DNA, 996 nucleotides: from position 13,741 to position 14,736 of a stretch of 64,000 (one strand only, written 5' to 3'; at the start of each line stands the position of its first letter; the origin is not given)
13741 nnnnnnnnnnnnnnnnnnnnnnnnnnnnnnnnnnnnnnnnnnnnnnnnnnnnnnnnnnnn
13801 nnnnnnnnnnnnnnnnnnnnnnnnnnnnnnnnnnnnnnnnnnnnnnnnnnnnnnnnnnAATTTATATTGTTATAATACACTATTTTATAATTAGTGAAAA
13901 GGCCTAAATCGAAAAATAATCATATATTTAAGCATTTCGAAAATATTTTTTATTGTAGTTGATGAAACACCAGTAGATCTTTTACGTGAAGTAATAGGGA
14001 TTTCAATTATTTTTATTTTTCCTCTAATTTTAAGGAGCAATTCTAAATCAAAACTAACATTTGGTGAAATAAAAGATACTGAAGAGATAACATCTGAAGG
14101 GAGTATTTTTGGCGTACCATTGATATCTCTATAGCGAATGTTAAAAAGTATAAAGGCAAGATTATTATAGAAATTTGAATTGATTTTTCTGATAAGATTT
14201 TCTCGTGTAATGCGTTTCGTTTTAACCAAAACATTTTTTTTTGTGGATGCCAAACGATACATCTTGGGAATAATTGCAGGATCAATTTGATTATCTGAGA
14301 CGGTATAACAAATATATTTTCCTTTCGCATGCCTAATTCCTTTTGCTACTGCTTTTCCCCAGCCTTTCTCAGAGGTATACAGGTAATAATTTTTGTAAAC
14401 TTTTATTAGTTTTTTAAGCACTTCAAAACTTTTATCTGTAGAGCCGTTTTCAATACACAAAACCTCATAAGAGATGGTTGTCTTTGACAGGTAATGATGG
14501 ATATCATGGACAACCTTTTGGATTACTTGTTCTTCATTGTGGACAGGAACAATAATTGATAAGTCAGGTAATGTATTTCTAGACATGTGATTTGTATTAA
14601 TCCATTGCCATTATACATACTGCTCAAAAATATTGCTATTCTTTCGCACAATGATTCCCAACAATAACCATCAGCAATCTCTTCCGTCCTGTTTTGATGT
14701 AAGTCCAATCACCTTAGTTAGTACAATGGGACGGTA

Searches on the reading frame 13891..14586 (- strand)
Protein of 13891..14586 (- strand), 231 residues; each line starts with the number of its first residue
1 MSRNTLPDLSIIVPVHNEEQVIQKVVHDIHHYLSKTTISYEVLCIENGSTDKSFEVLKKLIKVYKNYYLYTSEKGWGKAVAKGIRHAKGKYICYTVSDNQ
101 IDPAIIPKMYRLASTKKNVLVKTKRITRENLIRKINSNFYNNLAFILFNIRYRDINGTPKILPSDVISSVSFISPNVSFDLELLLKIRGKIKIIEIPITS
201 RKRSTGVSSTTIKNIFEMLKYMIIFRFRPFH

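Call 5: search_protein_families(library=pfam, proteins=[window:13891-14586:-], max_evalue=0.001)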
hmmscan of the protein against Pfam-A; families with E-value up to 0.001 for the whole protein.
window:13891-14586:- (231 aa): 3 families
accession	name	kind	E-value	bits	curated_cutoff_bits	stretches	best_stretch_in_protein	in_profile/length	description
PF00535.33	Glycos_transf_2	-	1.1e-21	77.9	23.3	1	10-146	1-132/168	Glycosyl transferase family 2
PF10111.15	Glyco_tranf_2_2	-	1e-07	32.2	27.3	1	10-117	1-110/276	Glycosyltransferase like family 2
PF13641.12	Glyco_tranf_2_3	-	9.3e-05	23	27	1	7-124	1-122/230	Glycosyltransferase like family 2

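Call 21: search_protein_families(library=ncbifam, proteins=[window:13891-14586:-], max_evalue=0.00001)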
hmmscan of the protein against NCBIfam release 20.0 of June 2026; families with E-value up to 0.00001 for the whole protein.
window:13891-14586:- (231 aa): 13 families
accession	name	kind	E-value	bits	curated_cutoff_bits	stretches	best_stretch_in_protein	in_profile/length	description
NF007482.0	PRK10073.1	equivalog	6.9e-16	58.2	423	1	4-116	3-113/334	glycosyltransferase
NF047588.1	GlcsyltransPgfSStrep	equivalog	7.1e-16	58.3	500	1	9-209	3-204/308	glycosyltransferase PgfS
TIGR03111.1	glyc2_xrt_Gpos1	hypoth_equivalog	2e-15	56.5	363.95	1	4-141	46-185/439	TIGR03111 family XrtG-associated glycosyltransferase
TIGR04283.1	glyco_like_mftF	equivalog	2.6e-14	53.4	182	1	9-150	1-134/221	TIGR04283 family arsenosugar biosynthesis glycosyltransferase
NF038302.1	EPS_HpsE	equivalog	7.1e-13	48.2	300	1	8-125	2-123/307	hormogonium polysaccharide biosynthesis glycosyltransferase HpsE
NF007986.1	PRK10714.1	equivalog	5.9e-12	45.2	529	1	6-143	5-145/316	undecaprenyl-phosphate 4-deoxy-4-formamido-L-arabinose transferase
TIGR03937.1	PgaC_IcaA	equivalog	9.3e-11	41.3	422.3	1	4-111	42-148/407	poly-beta-1,6-N-acetyl-D-glucosamine synthase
NF010496.0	PRK13915.1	equivalog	5.3e-09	35.6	262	1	9-114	33-143/307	glucosyl-3-phosphoglycerate synthase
NF047683.1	TeichurnBiosyTuaG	equivalog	6.1e-09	35.9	400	1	5-114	4-112/252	teichuronic acid biosynthesis protein TuaG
TIGR04009.1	wcaE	equivalog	2.6e-08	33.4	369.2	1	10-122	4-116/248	colanic acid biosynthesis glycosyltransferase WcaE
TIGR04182.1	glyco_TIGR04182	equivalog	2.7e-07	30.3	325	1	8-213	1-202/293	S-layer glycoprotein N-glycosyltransferase AglJ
NF041391.1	DPhHxTase_Halo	equivalog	5.1e-07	28.9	375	1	16-204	4-187/213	dolichyl-phosphate hexose transferase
NF041875.1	EPS_EpsD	equivalog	7.5e-06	25.6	370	1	9-120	1-111/325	exopolysaccharide biosynthesis glycosyltransferase EpsD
